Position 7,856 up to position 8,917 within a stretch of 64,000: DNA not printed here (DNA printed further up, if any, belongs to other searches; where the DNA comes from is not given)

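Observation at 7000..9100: Low-GC islet with tandemly duplicated sulfotransferase paralogs, one with degenerate PAPS-binding motifs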

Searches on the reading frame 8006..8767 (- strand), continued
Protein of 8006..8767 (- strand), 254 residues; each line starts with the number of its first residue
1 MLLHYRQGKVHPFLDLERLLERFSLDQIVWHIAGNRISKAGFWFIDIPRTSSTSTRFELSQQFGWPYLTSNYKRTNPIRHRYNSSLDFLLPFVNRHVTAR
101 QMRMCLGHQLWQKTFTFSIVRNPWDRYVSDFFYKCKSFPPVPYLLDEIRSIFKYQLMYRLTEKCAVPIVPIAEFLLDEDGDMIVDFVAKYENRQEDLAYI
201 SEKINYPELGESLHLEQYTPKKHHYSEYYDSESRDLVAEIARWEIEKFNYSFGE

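Call 37: find_encoding_contigs(protein=P0007, flank=10000, max_places=3)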
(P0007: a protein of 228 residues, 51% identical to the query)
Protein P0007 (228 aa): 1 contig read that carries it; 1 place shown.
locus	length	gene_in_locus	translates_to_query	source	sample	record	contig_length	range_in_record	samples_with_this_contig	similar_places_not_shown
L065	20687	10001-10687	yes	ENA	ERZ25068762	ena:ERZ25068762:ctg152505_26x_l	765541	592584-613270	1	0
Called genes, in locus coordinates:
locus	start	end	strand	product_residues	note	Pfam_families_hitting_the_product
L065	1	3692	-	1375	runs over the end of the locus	PF02091:tRNA-synt_2e, PF02092:tRNA_synt_2f, PF05746:DALR_1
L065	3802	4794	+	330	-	PF03279:Lip_A_acyltrans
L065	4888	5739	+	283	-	PF00106:adh_short, PF08659:KR, PF13561:adh_short_C2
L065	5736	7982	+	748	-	PF07732:Cu-oxidase_3, PF00394:Cu-oxidase, PF07731:Cu-oxidase_2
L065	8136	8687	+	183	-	PF00702:Hydrolase (weak), PF08645:PNK3P, PF13419:HAD_2 (faint), PF13242:Hydrolase_like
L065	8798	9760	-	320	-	PF04116:FA_hydroxylase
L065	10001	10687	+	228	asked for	PF03567:Sulfotransfer_2 (faint)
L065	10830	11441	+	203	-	PF03352:Adenine_glyco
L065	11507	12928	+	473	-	PF00171:Aldedh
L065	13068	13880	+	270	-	-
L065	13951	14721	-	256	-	-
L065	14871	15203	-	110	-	-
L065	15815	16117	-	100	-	-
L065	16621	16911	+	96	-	-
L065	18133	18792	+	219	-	-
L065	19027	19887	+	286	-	-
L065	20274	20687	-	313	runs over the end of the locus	PF01867:Cas_Cas1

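Call 42: predict_structure(alignment_id=A2)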
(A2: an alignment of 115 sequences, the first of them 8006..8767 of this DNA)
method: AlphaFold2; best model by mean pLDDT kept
length: 254 residues; sequences in the alignment: 115
mean_pLDDT: 86.5   pTM: 0.83
mean pLDDT of the five models: 86.5, 85.6, 85.4, 85.3, 85.1
residues with pLDDT >= 90: 163; 70-90: 56; 50-70: 23; < 50: 12
segments of 3 or more residues with pLDDT < 50: 1-7, 80-83
pLDDT, mean of each block of 10 residues (from residue 1): 44 67 86 95 96 92 88 54 57 89 97 98 96 84 88 93 82 98 98 97 97 78 94 96 98 91
secondary structure, 60 per line:
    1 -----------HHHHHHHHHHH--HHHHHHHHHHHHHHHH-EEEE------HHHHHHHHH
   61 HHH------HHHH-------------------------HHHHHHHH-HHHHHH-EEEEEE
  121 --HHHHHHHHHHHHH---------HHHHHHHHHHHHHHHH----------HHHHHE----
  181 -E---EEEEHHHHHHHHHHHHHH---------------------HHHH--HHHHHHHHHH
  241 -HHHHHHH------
elements in order: H12-22 H25-40 E42-45 H52-63 H70-73 H99-106 H108-113 E115-120 H123-135 H145-160 H171-175 E186-189 H190-203 H225-228 H231-240 H242-248

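Call 43: search_protein_families(library=padloc, proteins=[window:8006-8767:-], max_evalue=0.01)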
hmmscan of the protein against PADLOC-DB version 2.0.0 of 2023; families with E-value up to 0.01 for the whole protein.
window:8006-8767:- (254 aa): 0 families

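Call 47: fold_search(model_id=the predicted structure, library=pdb)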
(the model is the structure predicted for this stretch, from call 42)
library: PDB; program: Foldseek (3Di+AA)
matches with E <= 10: 287; with E <= 0.001: 1
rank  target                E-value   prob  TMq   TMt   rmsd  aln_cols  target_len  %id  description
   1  2ad1                  7.3e-04  1.00  0.41  0.43   9.7       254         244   16  Human Sulfotransferase SULT1C2 (released 2005-08-02)
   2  5x2b_G                1.9e-03  0.99  0.37  0.34  13.8       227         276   16  Crystal structure of mouse sulfotransferase SULT7A1 complexed with PAP (released 2018-03-28)
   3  3mgb_B                2.8e-03  0.98  0.37  0.36  14.2       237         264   16  Teg 12 Ternary Structure Complexed with PAP and the Teicoplanin Aglycone (released 2010-06-09)
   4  2gwh_A                3.7e-03  0.99  0.43  0.39   8.7       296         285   14  Human Sulfotranferase SULT1C2 in complex with PAP and pentachlorophenol (released 2006-05-16)
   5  2gwh_B                3.7e-03  0.99  0.44  0.40   8.6       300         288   14  Human Sulfotranferase SULT1C2 in complex with PAP and pentachlorophenol (released 2006-05-16)
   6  1x8l_A                3.9e-03  0.96  0.36  0.29  12.8       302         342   13  Crystal structure of retinol dehydratase in complex with all-trans-4-oxoretinol and inactive cofactor PAP (released 2005-02-08)
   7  1x8j_A                4.1e-03  0.94  0.34  0.27  12.4       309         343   12  Crystal structure of retinol dehydratase in complex with androsterone and inactive cofactor PAP (released 2005-02-08)
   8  1bo6_B                4.8e-03  0.99  0.41  0.38   9.7       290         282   11  ESTROGEN SULFOTRANSFERASE WITH INACTIVE COFACTOR PAP AND VANADATE (released 1999-08-10)
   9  1bo6_A                8.0e-03  0.99  0.43  0.40   8.4       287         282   11  ESTROGEN SULFOTRANSFERASE WITH INACTIVE COFACTOR PAP AND VANADATE (released 1999-08-10)
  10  1zd1_A                9.9e-03  0.96  0.33  0.33  13.7       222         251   16  Human Sulfortransferase SULT4A1 (released 2005-04-26)
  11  1aqy_A                1.1e-02  0.99  0.43  0.40   9.1       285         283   12  ESTROGEN SULFOTRANSFERASE WITH PAP (released 1998-10-28)
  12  4ndz_A                1.2e-02  0.97  0.40  0.36   9.5       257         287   14  Structure of Maltose Binding Protein fusion to 2-O-Sulfotransferase with bound heptasaccharide and PAP (released 2014-03-19)
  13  1aqu_A                1.3e-02  0.97  0.42  0.39   9.7       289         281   11  ESTROGEN SULFOTRANSFERASE WITH BOUND INACTIVE COFACTOR PAP AND 17-BETA ESTRADIOL (released 1998-10-28)
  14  1fml_A                1.4e-02  0.92  0.35  0.28  10.5       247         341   13  CRYSTAL STRUCTURE OF RETINOL DEHYDRATASE IN A COMPLEX WITH RETINOL AND PAP (released 2001-05-02)
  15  5x2b_F                1.4e-02  0.87  0.25  0.24  14.8       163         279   19  Crystal structure of mouse sulfotransferase SULT7A1 complexed with PAP (released 2018-03-28)
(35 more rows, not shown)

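Call 50: search_solved_structures(query=A2, max_evalue=1, show_alignments=4)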
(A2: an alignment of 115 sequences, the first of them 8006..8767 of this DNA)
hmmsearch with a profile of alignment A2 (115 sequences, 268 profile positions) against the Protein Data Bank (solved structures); distinct sequences matched with E-value up to 1: 14.
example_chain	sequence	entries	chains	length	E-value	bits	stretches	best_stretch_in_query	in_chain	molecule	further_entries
5x2b_D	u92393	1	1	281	0.0038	19.6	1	98-134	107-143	Sulfotransferase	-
5x2b_F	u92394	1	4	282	0.0039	19.6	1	98-134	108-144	Sulfotransferase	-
5x2b_C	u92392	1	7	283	0.004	19.5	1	98-134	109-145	Sulfotransferase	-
1zd1_A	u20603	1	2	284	0.006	19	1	98-184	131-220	Sulfotransferase 4A1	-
2ad1_A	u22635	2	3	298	0.037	16.4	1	98-133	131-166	Sulfotransferase 1C2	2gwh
3rnl_A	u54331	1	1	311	0.051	15.9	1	98-167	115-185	Sulfotransferase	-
7d1x_A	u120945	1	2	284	0.084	15.2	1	98-179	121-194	Sulfotransferase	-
7eov_A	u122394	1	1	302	0.096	15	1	98-180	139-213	cytosolic sulfotransferase SULT2A8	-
3bfx_A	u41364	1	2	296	0.12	14.7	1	82-134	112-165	Sulfotransferase 1C2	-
2h8k_A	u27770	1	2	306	0.16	14.3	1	66-134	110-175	SULT1C3 splice variant d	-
2reo_A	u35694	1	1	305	0.16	14.3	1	66-134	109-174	Putative sulfotransferase 1C3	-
1cjm_A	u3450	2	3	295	0.34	13.2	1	98-137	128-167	PROTEIN (ARYL SULFOTRANSFERASE) | Monoamine-sulfating phenol sulfotransferase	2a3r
6tda_L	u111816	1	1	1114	0.47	12.8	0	179-244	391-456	Chromatin structure-remodeling complex protein RSC8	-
1q1z_A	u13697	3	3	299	0.83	12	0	99-126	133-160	sulfotransferase family, cytosolic, 2B, member 1 isoform b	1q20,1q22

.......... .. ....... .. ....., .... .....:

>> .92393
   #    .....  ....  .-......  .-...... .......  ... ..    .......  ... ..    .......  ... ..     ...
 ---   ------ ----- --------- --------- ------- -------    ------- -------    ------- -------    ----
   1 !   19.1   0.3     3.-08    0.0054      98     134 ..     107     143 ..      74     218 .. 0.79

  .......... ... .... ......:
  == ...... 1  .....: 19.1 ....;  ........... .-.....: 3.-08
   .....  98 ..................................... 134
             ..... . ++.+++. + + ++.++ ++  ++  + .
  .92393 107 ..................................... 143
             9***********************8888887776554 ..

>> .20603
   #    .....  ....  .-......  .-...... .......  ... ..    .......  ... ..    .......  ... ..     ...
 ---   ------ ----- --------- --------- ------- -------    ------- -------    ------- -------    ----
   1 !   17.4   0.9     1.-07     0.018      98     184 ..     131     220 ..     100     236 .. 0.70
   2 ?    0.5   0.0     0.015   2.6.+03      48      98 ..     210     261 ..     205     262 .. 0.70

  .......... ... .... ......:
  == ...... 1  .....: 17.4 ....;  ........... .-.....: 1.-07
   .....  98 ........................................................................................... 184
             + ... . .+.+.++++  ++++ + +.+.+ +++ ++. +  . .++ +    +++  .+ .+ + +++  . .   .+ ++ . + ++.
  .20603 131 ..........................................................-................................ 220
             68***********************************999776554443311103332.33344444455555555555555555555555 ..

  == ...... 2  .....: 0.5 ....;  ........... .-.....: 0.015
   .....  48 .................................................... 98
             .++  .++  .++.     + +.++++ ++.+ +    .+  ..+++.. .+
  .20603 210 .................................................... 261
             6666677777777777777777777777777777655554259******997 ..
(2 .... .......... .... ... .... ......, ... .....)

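Call 57: find_encoding_contigs(protein=P0057, flank=8000, max_places=2)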
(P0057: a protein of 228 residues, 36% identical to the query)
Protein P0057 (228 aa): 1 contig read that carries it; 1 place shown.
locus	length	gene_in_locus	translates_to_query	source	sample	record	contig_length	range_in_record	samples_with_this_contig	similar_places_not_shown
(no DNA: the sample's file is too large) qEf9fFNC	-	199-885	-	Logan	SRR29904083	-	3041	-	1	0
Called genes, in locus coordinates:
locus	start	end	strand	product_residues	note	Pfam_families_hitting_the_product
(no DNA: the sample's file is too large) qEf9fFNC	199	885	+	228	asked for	PF03567:Sulfotransfer_2 (weak)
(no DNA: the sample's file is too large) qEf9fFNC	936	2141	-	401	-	PF04188:Mannosyl_trans2 (weak)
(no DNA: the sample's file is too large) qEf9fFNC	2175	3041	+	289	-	?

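Call 58: find_encoding_contigs(protein=P0012, flank=8000, max_places=2)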
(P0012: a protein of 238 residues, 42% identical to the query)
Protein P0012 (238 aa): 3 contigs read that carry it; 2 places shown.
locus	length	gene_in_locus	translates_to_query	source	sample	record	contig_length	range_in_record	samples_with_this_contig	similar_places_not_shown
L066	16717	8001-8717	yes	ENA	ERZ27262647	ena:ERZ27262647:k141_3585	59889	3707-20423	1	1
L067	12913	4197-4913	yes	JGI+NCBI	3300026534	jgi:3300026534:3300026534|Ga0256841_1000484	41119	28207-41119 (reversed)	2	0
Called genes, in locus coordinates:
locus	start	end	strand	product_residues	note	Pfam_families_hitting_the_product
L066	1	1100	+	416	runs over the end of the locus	PF13372:Alginate_exp (weak)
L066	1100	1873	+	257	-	PF00528:BPD_transp_1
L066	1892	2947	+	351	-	PF00005:ABC_tran, PF13304:AAA_21 (faint), PF03459:TOBE (weak)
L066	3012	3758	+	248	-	PF00106:adh_short, PF08659:KR, PF13561:adh_short_C2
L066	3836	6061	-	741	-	-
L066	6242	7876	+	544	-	PF00171:Aldedh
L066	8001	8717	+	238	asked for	PF03567:Sulfotransfer_2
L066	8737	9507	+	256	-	PF13469:Sulfotransfer_3 (faint)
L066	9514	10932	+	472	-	PF18962:Por_Secre_tail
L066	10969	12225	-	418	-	PF18990:DUF5723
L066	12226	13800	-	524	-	-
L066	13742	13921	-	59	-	-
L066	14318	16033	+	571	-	PF18962:Por_Secre_tail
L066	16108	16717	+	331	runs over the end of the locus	PF18962:Por_Secre_tail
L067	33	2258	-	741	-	-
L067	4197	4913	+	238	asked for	PF03567:Sulfotransfer_2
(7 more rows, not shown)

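Call 59: find_encoding_contigs(protein=P0023, flank=8000, max_places=2)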
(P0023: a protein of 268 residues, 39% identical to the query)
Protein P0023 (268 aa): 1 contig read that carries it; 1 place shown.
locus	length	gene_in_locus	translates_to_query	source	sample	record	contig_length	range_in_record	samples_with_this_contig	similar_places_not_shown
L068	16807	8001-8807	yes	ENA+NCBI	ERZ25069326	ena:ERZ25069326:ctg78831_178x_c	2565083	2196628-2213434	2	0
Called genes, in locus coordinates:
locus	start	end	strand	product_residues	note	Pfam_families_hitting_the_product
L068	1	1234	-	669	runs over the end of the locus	PF17191:RecG_wedge, PF00270:DEAD, PF04851:ResIII (weak), PF00271:Helicase_C, PF19833:RecG_dom3_C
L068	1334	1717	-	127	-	PF01042:Ribonuc_L-PSP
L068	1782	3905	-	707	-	PF01966:HD, PF13328:HD_4, PF19296:RelA_AH (faint), PF04607:RelA_SpoT, PF02824:TGS, PF28438:RelA_RIS, PF01842:ACT, PF13291:ACT_4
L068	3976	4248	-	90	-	PF01192:RNA_pol_Rpb6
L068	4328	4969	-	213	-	PF00625:Guanylate_kin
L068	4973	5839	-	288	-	PF03755:YicC-like_N, PF08340:YicC-like_C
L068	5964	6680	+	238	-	PF01138:RNase_PH, PF03725:RNase_PH_C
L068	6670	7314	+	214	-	PF01725:Ham1p_like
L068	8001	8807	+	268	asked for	PF03567:Sulfotransfer_2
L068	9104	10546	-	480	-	PF01523:PmbA_TldD_1st, PF19290:PmbA_TldD_2nd, PF19289:PmbA_TldD_3rd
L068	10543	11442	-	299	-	PF00795:CN_hydrolase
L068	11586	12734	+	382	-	PF00155:Aminotran_1_2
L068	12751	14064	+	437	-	PF03447:NAD_binding_3, PF00742:Homoserine_dh, PF01842:ACT, PF22629:ACT_AHAS_ss (weak)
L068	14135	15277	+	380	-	PF00291:PALP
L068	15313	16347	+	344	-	-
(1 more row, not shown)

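Call 90: search_protein_representatives(alignment_id=A2)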
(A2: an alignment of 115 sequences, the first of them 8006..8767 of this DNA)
Query: 115 sequences, 268 profile positions. Proteins with E-value up to 0.001 (for the whole library): 36638; up to 1e-10: 19996; up to 1e-30: 1639. The best 150 are listed.
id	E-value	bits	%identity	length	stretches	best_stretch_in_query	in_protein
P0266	1.2e-89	316.5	-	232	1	11-235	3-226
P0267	4.2e-88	311.3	-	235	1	7-233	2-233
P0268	6.0e-88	310.8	-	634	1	13-234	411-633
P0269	9.6e-88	310.2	-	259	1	8-237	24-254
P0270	7.9e-87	307.2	-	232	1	8-234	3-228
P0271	9.8e-87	306.9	-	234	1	8-233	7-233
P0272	1.5e-86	306.3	-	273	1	8-243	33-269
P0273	2.5e-86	305.5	-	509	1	10-236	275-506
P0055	1.4e-84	299.8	-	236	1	1-234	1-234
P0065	2.4e-84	299.0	-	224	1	11-232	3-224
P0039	8.4e-83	294.0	-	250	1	5-235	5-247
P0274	1.5e-82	293.1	-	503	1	23-235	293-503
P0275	1.2e-81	290.1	-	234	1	8-234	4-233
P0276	2.4e-81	289.2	-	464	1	18-235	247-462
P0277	2.9e-81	288.9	-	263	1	9-232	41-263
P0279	1.4e-80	286.7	-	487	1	20-234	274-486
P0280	1.5e-80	286.6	-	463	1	15-232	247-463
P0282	3.5e-80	285.4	-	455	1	11-234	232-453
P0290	2.2e-76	272.9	-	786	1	6-232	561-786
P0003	5.3e-73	261.8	-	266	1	6-236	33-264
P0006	1.1e-66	241.1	-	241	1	8-235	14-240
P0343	1.7e-58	214.3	-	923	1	13-230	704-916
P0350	8.8e-56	205.4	-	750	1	22-232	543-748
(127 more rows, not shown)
